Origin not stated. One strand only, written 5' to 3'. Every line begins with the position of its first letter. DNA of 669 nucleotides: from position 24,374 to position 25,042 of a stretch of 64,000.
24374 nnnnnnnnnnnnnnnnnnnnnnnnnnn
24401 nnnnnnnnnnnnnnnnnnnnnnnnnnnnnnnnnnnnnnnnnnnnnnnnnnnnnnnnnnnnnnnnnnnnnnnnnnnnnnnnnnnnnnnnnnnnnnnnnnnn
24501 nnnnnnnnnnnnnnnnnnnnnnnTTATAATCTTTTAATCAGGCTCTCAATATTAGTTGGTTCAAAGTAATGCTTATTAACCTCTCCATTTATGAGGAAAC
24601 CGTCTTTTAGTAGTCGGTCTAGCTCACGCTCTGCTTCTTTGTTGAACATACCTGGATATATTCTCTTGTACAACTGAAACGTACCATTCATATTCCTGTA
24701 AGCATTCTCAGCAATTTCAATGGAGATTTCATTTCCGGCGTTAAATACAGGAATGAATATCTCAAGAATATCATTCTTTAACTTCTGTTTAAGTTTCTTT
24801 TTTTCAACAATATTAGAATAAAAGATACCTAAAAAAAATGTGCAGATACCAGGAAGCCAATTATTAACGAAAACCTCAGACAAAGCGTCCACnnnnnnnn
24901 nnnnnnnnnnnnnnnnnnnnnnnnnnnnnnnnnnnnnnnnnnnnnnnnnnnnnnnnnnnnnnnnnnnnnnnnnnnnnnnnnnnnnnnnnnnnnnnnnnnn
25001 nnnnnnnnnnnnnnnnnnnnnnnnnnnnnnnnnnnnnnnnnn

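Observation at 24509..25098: Very AT-rich gene for a membrane-anchored 122-aa protein next to the dGTPase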

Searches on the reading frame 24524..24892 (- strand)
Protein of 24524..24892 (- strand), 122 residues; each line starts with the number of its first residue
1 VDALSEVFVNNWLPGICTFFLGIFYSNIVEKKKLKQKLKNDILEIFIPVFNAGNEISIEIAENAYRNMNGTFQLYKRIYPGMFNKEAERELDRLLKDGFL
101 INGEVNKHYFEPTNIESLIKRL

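Call 5: search_protein_families(library=pfam, proteins=[window:24524-24892:-], max_evalue=1)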
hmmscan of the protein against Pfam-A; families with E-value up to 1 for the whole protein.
window:24524-24892:- (122 aa): 0 families

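Call 10: search_protein_families(library=padloc, proteins=[window:24524-24892:-], max_evalue=1)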
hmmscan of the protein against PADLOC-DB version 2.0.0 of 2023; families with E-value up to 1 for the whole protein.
window:24524-24892:- (122 aa): 0 families

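Call 11: search_protein_families(library=phrogs, proteins=[window:24524-24892:-], max_evalue=1)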
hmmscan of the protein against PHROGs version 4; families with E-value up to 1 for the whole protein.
window:24524-24892:- (122 aa): 3 families
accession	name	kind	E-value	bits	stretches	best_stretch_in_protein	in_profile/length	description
phrog_26730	-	unknown function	2.3e-77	258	1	2-122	2-122/122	-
phrog_31367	-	unknown function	0.0039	18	1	16-49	11-44/188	-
phrog_13156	-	unknown function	0.099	13.2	1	18-71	9-63/198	-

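Call 12: search_protein_families(library=ncbifam, proteins=[window:24524-24892:-], max_evalue=1)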
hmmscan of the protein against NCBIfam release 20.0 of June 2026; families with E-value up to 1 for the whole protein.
window:24524-24892:- (122 aa): 0 families

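Call 13: find_homologous_proteins(query=window:24524-24892:-, max_evalue=0.01)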
Query window:24524-24892:- (122 aa): 34 proteins with E <= 0.01 among 39 candidates.
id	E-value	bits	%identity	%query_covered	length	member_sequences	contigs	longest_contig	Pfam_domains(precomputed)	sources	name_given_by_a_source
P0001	1.5e-74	266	99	100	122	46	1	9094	-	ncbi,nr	ncbi:TPA: hypothetical protein NN356_004311 [Escherichia coli]|nr:hypothetical protein [Escherichia 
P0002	6.4e-74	264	99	100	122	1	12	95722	-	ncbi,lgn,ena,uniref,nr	ncbi:hypothetical protein [Escherichia coli]|uniref:hypothetical protein n=1 Tax=Escherichia coli Ta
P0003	9.3e-74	263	99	100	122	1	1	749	-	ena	-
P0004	1.0e-73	263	99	100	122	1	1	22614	-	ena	-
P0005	8.6e-73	260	98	100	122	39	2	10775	-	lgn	-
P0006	3.3e-72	258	98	100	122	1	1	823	-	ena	-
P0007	4.8e-68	245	92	100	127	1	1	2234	-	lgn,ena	-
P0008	7.4e-60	219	81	100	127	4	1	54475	-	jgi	jgi:hypothetical protein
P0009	9.9e-60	218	99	84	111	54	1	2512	-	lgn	-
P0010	1.4e-59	218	83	100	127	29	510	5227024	-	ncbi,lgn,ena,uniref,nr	ncbi:hypothetical protein B1L79_12780 [Salmonella enterica subsp. enterica serovar Dublin]|uniref:Un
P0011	1.3e-58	214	83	100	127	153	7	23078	-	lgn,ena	-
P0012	2.8e-58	213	82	100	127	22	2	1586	-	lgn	-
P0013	1.9e-54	201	76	98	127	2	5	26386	-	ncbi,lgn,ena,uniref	ncbi:hypothetical protein UXP46_23580 [Enterobacter ludwigii]|uniref:hypothetical protein n=1 Tax=En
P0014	4.1e-49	184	80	91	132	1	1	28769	-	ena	-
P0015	5.3e-43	164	71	100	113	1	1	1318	-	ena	-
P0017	3.0e-41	158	61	93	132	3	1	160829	-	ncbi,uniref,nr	ncbi:hypothetical protein M2404_002956 [Rheinheimera pacifica]|uniref:hypothetical protein n=1 Tax=R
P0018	5.1e-41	158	60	94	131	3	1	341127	-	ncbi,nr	ncbi:hypothetical protein TY87_00755 [Marinomonas sp. BSi20584]|nr:hypothetical protein TY87_00755 [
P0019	1.4e-40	156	62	94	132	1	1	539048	-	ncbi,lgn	ncbi:TPA: hypothetical protein ACPVXX_001332 [Vibrio parahaemolyticus]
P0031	3.7e-36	142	57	94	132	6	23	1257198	-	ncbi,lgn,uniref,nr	ncbi:TPA: hypothetical protein ACOZ3K_002427 [Yersinia enterocolitica]|uniref:hypothetical protein n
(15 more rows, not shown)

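Call 14: find_encoding_contigs(protein=P0010, flank=6000, max_places=4)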
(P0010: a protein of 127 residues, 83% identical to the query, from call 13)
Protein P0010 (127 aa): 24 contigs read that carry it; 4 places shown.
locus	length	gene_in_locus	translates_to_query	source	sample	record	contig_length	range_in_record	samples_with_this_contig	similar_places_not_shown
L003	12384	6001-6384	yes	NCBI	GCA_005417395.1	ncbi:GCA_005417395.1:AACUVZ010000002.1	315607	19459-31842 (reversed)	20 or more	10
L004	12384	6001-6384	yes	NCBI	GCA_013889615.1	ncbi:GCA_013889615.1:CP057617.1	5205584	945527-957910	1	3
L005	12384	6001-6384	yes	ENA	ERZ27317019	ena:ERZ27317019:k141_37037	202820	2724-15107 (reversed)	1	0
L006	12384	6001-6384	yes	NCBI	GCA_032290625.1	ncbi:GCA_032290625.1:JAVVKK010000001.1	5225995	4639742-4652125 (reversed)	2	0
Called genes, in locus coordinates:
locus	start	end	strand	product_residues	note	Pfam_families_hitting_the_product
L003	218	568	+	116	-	-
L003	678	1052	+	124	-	-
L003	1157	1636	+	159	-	-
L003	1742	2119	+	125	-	-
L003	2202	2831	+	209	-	-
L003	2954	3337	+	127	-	-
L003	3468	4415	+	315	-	PF06924:DUF1281, PF18406:DUF1281_C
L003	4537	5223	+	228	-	PF02384:N6_Mtase (weak)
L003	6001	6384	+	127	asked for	-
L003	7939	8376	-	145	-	-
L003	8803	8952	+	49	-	-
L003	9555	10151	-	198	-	-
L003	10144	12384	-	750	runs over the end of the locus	PF02384:N6_Mtase (faint), PF07669:Eco57I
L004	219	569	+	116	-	-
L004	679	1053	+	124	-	-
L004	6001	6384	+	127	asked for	-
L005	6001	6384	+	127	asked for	-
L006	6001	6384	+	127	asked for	-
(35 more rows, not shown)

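Call 15: find_encoding_contigs(protein=P0017, flank=6000, max_places=3)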
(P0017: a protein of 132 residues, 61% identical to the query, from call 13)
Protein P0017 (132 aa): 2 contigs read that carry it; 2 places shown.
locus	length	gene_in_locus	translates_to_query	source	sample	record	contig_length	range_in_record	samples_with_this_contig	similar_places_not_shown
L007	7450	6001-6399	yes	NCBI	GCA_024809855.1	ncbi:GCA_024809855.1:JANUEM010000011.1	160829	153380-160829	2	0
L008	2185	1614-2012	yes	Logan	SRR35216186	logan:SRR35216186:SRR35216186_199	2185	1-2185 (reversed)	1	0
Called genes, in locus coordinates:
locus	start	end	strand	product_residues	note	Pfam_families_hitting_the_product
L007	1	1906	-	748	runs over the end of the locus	PF00403:HMA, PF00122:E1-E2_ATPase, PF00702:Hydrolase, PF12710:HAD (weak), PF08282:Hydrolase_3 (weak)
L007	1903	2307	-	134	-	PF00376:MerR, PF13411:MerR_1, PF09278:MerR-DNA-bind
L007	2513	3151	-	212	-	PF01370:Epimerase, PF05368:NmrA (weak), PF13460:NAD_binding_10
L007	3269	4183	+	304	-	PF00126:HTH_1, PF03466:LysR_substrate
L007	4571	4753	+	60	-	-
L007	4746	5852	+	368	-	PF28206:Vpar_1526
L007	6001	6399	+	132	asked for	-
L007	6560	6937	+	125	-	-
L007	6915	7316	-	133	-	PF03050:DDE_Tnp_IS66, PF13817:DDE_Tnp_IS66_C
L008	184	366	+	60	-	-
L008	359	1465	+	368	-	PF28206:Vpar_1526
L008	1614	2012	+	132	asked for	-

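Call 16: find_encoding_contigs(protein=P0018, flank=6000, max_places=3)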
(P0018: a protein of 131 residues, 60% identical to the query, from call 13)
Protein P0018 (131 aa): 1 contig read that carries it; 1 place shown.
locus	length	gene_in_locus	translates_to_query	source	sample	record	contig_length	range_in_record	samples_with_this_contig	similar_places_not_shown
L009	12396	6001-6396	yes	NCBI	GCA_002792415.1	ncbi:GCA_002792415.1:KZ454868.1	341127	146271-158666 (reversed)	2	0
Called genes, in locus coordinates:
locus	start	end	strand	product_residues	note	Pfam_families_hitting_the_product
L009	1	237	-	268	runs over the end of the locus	PF01435:Peptidase_M48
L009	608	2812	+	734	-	PF00990:GGDEF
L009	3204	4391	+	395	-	PF00587:tRNA-synt_2b, PF03129:HGTP_anticodon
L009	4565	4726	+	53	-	-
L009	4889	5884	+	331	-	PF06189:5-nucleotidase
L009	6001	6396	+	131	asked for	-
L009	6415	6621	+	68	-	-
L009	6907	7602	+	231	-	-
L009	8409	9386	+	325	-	PF01244:Peptidase_M19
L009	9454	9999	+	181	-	PF19367:DUF5943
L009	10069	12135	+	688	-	PF00724:Oxidored_FMN, PF00070:Pyr_redox (weak), PF00890:FAD_binding_2 (weak), PF01134:GIDA (faint), PF03486:HI0933_like (weak), PF07992:Pyr_redox_2, PF12831:FAD_oxidored, PF13450:NAD_binding_8 (weak), +1 more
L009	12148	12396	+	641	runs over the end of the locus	PF11982:DUF3483, PF12838:Fer4_7 (faint), PF13183:Fer4_8, PF13237:Fer4_10, PF13187:Fer4_9, PF13534:Fer4_17 (weak), PF02754:CCG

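Call 17: find_encoding_contigs(protein=P0019, flank=6000, max_places=3)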
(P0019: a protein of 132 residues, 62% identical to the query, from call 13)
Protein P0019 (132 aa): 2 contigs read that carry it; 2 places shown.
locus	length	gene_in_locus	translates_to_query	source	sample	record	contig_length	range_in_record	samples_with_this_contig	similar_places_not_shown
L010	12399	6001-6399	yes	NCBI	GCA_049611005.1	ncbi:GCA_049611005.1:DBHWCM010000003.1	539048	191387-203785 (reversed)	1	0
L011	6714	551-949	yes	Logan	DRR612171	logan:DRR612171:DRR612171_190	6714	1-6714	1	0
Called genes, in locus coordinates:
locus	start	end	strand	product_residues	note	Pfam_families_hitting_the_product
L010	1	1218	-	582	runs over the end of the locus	PF19576:Acyltransf_2, PF13444:Acetyltransf_5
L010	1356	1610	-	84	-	-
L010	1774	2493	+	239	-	PF04402:SIMPL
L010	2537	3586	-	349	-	PF14321:DUF4382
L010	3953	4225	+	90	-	-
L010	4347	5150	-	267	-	PF03180:Lipoprotein_9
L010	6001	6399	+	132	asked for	-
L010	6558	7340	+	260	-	PF04471:Mrr_cat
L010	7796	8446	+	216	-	-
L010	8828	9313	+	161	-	-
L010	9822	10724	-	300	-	PF10544:T5orf172, PF13455:MUG113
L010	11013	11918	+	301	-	PF13391:HNH_2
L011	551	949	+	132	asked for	-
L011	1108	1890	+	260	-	PF04471:Mrr_cat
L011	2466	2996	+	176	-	-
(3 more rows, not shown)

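Call 18: find_encoding_contigs(protein=P0031, flank=6000, max_places=4)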
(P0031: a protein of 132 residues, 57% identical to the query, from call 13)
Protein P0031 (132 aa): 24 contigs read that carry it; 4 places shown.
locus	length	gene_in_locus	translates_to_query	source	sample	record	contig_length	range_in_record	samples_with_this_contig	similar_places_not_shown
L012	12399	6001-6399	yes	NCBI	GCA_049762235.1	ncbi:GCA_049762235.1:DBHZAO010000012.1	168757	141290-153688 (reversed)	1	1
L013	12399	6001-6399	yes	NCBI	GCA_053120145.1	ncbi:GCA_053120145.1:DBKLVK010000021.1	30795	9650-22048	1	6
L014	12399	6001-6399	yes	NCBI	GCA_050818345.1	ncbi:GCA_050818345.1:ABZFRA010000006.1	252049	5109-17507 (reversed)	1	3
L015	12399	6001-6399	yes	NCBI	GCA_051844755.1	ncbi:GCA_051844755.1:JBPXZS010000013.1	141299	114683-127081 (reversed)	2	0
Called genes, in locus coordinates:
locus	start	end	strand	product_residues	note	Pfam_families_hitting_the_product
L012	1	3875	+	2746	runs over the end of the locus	PF18799:LPD5, PF18796:LPD1, PF18819:MuF_C, PF18857:LPD38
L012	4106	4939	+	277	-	-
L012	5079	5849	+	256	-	-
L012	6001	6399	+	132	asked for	-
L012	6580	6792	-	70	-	-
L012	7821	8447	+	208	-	PF06551:DUF1120 (weak)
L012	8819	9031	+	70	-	-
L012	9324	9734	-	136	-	PF21852:DUF6911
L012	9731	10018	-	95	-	PF24241:Deam_C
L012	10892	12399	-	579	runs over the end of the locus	PF03193:RsgA_GTPase (faint), PF13175:AAA_15 (faint), PF00005:ABC_tran, PF00350:Dynamin_N (faint), PF00910:RNA_helicase (faint), PF01926:MMR_HSR1 (faint), PF02463:SMC_N (faint), PF00005:ABC_tran, +3 more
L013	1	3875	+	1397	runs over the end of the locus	PF18796:LPD1 (weak), PF18819:MuF_C, PF18857:LPD38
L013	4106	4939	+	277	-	-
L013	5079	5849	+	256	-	-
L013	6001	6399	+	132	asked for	-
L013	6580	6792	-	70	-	-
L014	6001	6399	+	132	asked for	-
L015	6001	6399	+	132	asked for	-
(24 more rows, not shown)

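Call 19: find_encoding_contigs(protein=P0013, flank=6000, max_places=3)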
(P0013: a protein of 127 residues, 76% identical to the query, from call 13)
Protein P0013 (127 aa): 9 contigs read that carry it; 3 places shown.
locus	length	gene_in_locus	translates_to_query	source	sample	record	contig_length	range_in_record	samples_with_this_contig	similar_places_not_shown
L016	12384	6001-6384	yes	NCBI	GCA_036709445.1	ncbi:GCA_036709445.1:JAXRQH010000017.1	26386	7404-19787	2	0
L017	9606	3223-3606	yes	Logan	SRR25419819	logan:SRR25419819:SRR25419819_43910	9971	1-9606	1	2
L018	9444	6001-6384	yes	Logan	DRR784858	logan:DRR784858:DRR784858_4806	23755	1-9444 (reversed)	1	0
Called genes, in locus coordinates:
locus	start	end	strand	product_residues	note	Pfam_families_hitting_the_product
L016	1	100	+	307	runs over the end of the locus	PF00486:Trans_reg_C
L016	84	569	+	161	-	PF15941:FidL_like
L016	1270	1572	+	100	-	-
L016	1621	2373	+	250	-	-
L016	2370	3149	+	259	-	PF00589:Phage_integrase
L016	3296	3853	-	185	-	PF04754:Transposase_31, PF27070:HTH_Rpn_C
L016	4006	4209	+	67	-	-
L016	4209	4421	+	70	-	-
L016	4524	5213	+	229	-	-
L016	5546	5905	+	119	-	-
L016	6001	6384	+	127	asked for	-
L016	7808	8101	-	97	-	-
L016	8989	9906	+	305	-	PF01051:Rep3_N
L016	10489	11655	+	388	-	PF01656:CbiA, PF13614:AAA_31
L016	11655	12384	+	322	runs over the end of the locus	PF18090:SoPB_HTH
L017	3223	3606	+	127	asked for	-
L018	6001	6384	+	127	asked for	-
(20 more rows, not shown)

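Call 31: predict_structure(alignment_id=A1)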
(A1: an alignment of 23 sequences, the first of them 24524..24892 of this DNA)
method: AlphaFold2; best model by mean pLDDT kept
length: 122 residues; sequences in the alignment: 23
mean_pLDDT: 73.8   pTM: 0.53
mean pLDDT of the five models: 73.8, 71.5, 71.4, 68.4, 62.6
residues with pLDDT >= 90: 0; 70-90: 87; 50-70: 34; < 50: 1
segments of 3 or more residues with pLDDT < 50: none
pLDDT, mean of each block of 10 residues (from residue 1): 55 60 67 77 81 78 84 80 80 79 71 73 72
secondary structure, 60 per line:
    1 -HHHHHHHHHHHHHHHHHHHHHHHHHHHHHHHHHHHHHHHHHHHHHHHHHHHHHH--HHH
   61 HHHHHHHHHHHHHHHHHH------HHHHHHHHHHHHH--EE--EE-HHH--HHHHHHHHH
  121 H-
elements in order: H2-55 H58-78 H85-97 H112-121

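Call 35: search_protein_representatives(alignment_id=A1)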
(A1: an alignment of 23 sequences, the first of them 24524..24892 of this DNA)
Query: 23 sequences, 132 profile positions. Proteins with E-value up to 0.001 (for the whole library): 13; up to 1e-10: 12; up to 1e-30: 5. The best 13 are listed.
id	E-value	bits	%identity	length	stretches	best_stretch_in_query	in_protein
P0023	6.2e-70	249.3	-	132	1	1-132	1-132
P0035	2.0e-42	160.3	-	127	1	7-132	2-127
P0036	7.4e-35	135.8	-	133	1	1-132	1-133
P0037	1.4e-34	135.0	-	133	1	1-132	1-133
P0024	5.3e-31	123.4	-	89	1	15-95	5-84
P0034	1.5e-30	121.9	-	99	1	1-82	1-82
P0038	6.4e-30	119.9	-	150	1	1-88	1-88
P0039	9.9e-24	99.8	-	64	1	6-66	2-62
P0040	6.8e-20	87.4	-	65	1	68-132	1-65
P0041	1.1e-19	86.8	-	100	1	35-132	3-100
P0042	1.1e-13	67.3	-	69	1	78-132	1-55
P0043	4.1e-11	59.0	-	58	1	89-132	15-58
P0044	6.3e-08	48.7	-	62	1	84-132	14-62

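Call 36: fold_search(model_id=the predicted structure, library=pdb)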
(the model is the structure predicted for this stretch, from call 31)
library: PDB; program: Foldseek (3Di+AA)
matches with E <= 10: 94; with E <= 0.001: 0
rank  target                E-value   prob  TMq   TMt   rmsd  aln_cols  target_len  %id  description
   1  6db1_A                1.6e+00  0.25  0.39  0.36   5.8       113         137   14  2.0 Angstrom Resolution Crystal Structure of N-Terminal Ligand-Binding Domain of Putative Methyl-Accepting Chemotaxis  (released 2018-05-16)
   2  8jwd                  1.8e+00  0.38  0.48  0.48   4.8       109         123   10  Histidine kinase QseE sensor domain of Escherichia coli O157:H7 (released 2023-11-15)
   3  1was                  2.0e+00  0.15  0.37  0.33   7.0       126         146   14  THE THREE-DIMENSIONAL STRUCTURE OF THE LIGAND-BINDING DOMAIN OF A WILD-TYPE BACTERIAL CHEMOTAXIS RECEPTOR (released 1994-12-20)
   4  8cwo_T                2.8e+00  0.47  0.50  0.65   2.7        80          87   12  Cutibacterium acnes 30S ribosomal subunit with Sarecycline bound, body domain only in the local refined map (released 2023-03-15)
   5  8jj8                  3.0e+00  0.20  0.46  0.20   6.3       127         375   16  Cryo-EM structure of the beta2AR-mBRIL/1b3 Fab/Glue complex with a partial agonist (released 2023-09-06)
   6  8buu_t                3.4e+00  0.35  0.45  0.60   2.9        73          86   12  ARE-ABCF VmlR2 bound to a 70S ribosome (released 2023-04-05)
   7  9jk9_A                3.4e+00  0.12  0.38  0.16  10.2       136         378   17  Human VANGL1 in complex with a PK1 peptide (residues 745-790) (released 2024-12-25)
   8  8ym7_A                3.4e+00  0.09  0.31  0.09  24.8       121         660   12  Crystal structure of Lysine Specific Demethylase 1 (LSD1) with JH-45 (released 2024-05-22)
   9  7cdf_A                3.6e+00  0.09  0.32  0.09  24.7       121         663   12  Crystal structure of LSD1-CoREST in complex with PRSFLVRRK peptide (released 2021-06-23)
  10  6ha1_t                3.8e+00  0.35  0.46  0.62   2.9        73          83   10  Cryo-EM structure of a 70S Bacillus subtilis ribosome translating the ErmD leader peptide in complex with telithromyci (released 2018-08-29)
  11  8dz8_B                3.8e+00  0.25  0.47  0.57   4.3        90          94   16  Neoleukin 4, a de novo designed IL-4 mimetic (released 2023-03-29)
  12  6ypu_u                4.0e+00  0.25  0.45  0.58   3.1        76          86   13  Acinetobacter baumannii ribosome-amikacin complex - 30S subunit body (released 2020-09-16)
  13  6db1_B                4.0e+00  0.14  0.40  0.37   5.8       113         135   14  2.0 Angstrom Resolution Crystal Structure of N-Terminal Ligand-Binding Domain of Putative Methyl-Accepting Chemotaxis  (released 2018-05-16)
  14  1t6i_C                4.3e+00  0.10  0.36  0.39   8.3        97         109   10  Nickel Superoxide Dismutase (NiSOD) Apo Structure (released 2004-07-13)
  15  2f66_B                4.3e+00  0.04  0.22  0.24  10.9        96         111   14  Structure of the ESCRT-I endosomal trafficking complex (released 2006-04-18)
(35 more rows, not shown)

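Call 42: fold_search(model_id=the predicted structure, library=viral)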
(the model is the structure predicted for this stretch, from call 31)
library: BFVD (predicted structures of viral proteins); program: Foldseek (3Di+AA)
matches with E <= 10: 120; with E <= 0.001: 0
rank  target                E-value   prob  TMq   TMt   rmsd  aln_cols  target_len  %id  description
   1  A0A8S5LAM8            1.7e-01  0.92  0.48  0.45   7.7       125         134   18  Uncharacterized protein [Siphoviridae sp. ctv2R2]
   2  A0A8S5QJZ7            4.0e-01  0.44  0.39  0.39  11.8       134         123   15  Holin protein [Siphoviridae sp. ctCUc43]
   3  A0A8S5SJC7            1.2e+00  0.47  0.50  0.41   5.2       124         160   16  Uncharacterized protein [Siphoviridae sp. ctFIm6]
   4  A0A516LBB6            1.6e+00  0.54  0.53  0.28   5.4       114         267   16  (no name in the UniProt tables at hand)
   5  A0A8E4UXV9            1.6e+00  0.38  0.54  0.43   8.8       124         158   14  Uncharacterized protein [Maribacter phage Colly_1]
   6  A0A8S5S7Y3            1.9e+00  0.14  0.35  0.23   7.4       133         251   19  Uncharacterized protein [Siphoviridae sp. ctj0M16]
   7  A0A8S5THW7            2.0e+00  0.28  0.41  0.28   7.5       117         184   16  Uncharacterized protein [Siphoviridae sp. ct6Ob18]
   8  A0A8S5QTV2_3          2.0e+00  0.14  0.35  0.06  13.5       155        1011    8  Nuclease [Podoviridae sp. ctKS020]
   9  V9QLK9                2.2e+00  0.44  0.61  0.48   6.7       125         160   12  (no name in the UniProt tables at hand)
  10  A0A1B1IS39            2.2e+00  0.33  0.44  0.48   7.3       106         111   16  (no name in the UniProt tables at hand)
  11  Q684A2                2.2e+00  0.18  0.40  0.41   7.2       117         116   17  (no name in the UniProt tables at hand)
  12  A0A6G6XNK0            2.6e+00  0.11  0.29  0.28  15.5       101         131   14  (no name in the UniProt tables at hand)
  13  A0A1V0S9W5            2.6e+00  0.08  0.27  0.16  10.5       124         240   17  Uncharacterized protein [Catovirus CTV1]
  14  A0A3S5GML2            3.0e+00  0.11  0.35  0.18  12.4       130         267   13  (no name in the UniProt tables at hand)
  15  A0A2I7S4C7            3.1e+00  0.35  0.43  0.46   4.0        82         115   12  (no name in the UniProt tables at hand)
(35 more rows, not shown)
